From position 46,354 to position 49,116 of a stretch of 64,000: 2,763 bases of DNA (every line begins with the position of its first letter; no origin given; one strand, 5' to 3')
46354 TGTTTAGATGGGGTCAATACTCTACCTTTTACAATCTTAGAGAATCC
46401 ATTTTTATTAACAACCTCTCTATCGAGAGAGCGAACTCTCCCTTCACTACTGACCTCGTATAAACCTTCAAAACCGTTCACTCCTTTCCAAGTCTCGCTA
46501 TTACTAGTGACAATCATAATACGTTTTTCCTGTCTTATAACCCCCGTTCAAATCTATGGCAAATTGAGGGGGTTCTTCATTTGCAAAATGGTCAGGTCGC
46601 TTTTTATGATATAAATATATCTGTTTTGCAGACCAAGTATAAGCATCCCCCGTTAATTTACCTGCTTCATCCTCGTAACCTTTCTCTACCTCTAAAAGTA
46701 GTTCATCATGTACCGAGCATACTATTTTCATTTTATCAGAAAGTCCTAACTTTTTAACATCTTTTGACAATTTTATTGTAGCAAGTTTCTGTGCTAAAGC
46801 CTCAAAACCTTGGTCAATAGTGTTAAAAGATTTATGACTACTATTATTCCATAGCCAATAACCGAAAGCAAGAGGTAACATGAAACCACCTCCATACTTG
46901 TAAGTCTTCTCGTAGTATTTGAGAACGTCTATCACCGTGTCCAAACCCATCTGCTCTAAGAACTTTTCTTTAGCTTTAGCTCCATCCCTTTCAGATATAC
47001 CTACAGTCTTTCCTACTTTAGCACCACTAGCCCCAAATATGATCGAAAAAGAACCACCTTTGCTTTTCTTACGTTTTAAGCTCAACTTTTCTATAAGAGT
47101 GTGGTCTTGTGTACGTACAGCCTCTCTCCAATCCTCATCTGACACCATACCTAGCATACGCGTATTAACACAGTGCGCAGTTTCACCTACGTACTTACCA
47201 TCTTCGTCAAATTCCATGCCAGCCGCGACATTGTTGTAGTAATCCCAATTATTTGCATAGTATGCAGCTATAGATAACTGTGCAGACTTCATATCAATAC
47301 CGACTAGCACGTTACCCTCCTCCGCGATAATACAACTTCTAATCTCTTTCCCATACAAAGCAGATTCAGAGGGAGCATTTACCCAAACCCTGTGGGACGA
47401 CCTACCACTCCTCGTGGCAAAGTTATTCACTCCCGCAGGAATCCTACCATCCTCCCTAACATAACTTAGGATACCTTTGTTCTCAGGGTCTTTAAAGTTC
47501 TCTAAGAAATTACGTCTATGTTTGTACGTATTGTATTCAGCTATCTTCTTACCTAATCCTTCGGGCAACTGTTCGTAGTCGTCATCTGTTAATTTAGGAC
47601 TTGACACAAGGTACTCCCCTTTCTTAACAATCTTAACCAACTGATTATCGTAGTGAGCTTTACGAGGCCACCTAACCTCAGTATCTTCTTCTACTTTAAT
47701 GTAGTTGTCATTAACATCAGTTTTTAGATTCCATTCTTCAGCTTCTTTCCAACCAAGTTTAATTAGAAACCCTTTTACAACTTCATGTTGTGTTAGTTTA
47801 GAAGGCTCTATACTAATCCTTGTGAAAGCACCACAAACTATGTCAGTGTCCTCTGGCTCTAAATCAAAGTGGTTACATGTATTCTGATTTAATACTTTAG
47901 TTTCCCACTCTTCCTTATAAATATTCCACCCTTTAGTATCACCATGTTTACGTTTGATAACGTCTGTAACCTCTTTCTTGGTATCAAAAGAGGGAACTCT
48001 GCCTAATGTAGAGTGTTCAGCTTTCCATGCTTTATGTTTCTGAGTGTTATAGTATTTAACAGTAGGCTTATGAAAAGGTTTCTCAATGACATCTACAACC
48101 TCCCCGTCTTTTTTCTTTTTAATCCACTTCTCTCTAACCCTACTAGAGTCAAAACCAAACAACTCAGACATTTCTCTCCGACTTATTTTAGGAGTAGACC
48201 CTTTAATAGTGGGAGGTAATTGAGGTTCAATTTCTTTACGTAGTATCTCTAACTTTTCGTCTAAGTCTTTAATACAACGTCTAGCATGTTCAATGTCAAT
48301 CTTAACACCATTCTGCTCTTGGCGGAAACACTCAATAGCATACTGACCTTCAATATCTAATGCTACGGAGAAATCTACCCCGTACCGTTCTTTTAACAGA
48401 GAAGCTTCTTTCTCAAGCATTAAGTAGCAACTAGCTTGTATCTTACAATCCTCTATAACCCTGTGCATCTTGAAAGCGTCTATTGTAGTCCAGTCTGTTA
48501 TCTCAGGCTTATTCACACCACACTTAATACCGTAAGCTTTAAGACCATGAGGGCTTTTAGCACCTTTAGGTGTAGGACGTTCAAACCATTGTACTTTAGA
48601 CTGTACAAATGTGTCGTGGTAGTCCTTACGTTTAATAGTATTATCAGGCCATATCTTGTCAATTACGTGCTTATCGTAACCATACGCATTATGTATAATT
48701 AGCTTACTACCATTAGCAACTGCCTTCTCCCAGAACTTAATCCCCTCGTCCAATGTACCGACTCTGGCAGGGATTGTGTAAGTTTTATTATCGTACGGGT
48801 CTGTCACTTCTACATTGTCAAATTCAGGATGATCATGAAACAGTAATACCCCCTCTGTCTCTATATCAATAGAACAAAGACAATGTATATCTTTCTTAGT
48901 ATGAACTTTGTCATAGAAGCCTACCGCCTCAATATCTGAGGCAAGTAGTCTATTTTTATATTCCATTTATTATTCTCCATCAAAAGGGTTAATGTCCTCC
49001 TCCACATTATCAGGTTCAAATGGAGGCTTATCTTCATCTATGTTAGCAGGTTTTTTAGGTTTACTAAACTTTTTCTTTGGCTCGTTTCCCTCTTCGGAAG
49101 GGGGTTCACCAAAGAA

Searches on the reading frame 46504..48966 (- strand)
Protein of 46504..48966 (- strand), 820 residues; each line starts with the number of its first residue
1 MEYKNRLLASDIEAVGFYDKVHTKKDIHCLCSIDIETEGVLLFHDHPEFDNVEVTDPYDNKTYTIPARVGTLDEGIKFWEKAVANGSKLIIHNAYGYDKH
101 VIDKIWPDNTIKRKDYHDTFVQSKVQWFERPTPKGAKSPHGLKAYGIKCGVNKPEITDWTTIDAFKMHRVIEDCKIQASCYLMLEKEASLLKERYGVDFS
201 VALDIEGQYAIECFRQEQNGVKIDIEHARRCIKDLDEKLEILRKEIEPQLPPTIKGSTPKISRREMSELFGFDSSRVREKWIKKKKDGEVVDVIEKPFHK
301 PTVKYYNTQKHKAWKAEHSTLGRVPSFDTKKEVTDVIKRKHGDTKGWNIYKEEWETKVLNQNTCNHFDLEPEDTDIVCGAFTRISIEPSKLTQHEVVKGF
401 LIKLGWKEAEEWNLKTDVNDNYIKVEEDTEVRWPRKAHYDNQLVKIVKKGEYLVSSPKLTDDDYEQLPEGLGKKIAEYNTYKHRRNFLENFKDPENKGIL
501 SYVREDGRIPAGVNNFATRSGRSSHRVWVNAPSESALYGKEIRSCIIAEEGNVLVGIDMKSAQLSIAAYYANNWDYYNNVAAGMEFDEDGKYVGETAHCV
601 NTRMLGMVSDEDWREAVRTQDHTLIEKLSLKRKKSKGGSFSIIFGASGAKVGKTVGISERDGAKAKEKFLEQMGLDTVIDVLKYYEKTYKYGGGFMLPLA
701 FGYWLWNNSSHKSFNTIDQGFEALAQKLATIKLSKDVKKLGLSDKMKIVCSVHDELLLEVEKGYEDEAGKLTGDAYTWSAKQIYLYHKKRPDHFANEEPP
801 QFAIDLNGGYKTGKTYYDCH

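Call 28: search_dna_similar(query=window:46504-48966:-, collection=phages, mode=protein, max_rows=25)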
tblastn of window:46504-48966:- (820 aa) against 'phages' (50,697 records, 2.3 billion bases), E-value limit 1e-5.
Records with a match: 1169; places in all: 1172; records where one place covers at least 80% of the query: 239.
Best place of each record, by identity: >=99% 2; <60% 1167.
By first word of the organism name: Pseudomonas 245; Escherichia 238; Vibrio 191; Salmonella 104; Klebsiella 53; Erwinia 49; Aeromonas 27; Acinetobacter 27; Shigella 23; Vectrevirus 18; and 40 more.
By host as written in the record: - 222; Pseudomonas aeruginosa 88; Escherichia coli 77; Pseudomonas aeruginosa PAO1 40; Escherichia coli K-12 MG1655 28; Vibrio cholerae 20; Aeromonas hydrophila 16; Erwinia amylovora 15; and 314 more.
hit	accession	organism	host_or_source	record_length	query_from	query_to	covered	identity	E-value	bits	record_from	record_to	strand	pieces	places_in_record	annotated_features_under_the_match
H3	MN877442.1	Alteromonas phage vB_AmeM_PT11-V22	Alteromonas sp.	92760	1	820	100%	100.0%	0e+0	1572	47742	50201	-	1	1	DNA polymerase I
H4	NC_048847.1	Alteromonas phage vB_AmeM_PT11-V22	Alteromonas sp.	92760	1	820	100%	100.0%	0e+0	1572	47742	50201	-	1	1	DNA polymerase I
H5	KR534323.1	Pseudoalteromonas phage H101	Pseudoalteromonas marina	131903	10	820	99%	48.5%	0e+0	647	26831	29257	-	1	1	DNA polymerase I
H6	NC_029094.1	Pseudoalteromonas phage H101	Pseudoalteromonas marina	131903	10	820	99%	48.5%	0e+0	647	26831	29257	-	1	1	DNA polymerase I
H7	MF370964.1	Pseudoalteromonas phage J2-1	Pseudoalteromonas sp.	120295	2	812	99%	48.4%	0e+0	688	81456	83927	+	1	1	DNA polymerase I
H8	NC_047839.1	Pseudoalteromonas phage J2-1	Pseudoalteromonas sp.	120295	2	812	99%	48.4%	0e+0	688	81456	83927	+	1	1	DNA polymerase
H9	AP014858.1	Vibrio phage RYC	Vibrio coralliilyticus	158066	2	820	100%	47.2%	0e+0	642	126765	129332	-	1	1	DNA polymerase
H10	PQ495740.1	Aeromonas phage PhAER-3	Aeromonas sp.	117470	5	820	100%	47.2%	0e+0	667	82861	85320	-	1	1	hypothetical protein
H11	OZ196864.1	Vibrio phage 166E36-1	Seawater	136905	2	820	100%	46.6%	0e+0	681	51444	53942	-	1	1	DNA polymerase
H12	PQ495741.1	Aeromonas phage PhAER-4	Aeromonas sp.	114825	5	820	100%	46.7%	0e+0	659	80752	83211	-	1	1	hypothetical protein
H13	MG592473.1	Vibrio phage 1.101.O._10N.261.45.C6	Enterovibrio norvegicus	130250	3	820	100%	45.7%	0e+0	654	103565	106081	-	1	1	ribonuclease H-like domain protein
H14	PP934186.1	Vibrio phage P018-4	Vibrio parahaemolyticus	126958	3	820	100%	45.6%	0e+0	660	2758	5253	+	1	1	hypothetical protein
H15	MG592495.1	Vibrio phage 1.121.O._10N.286.46.C4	Enterovibrio norvegicus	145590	2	820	100%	45.3%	3e-178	632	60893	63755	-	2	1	ribonuclease H-like domain protein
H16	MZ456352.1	Vibrio phage HNL01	Aliivibrio fischeri ES114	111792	3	820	100%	45.3%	0e+0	636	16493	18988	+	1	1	hypothetical protein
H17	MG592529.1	Vibrio phage 1.161.O._10N.261.48.C5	Vibrio lentus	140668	3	820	100%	44.9%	1e-179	638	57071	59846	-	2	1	coil containing protein | hypothetical protein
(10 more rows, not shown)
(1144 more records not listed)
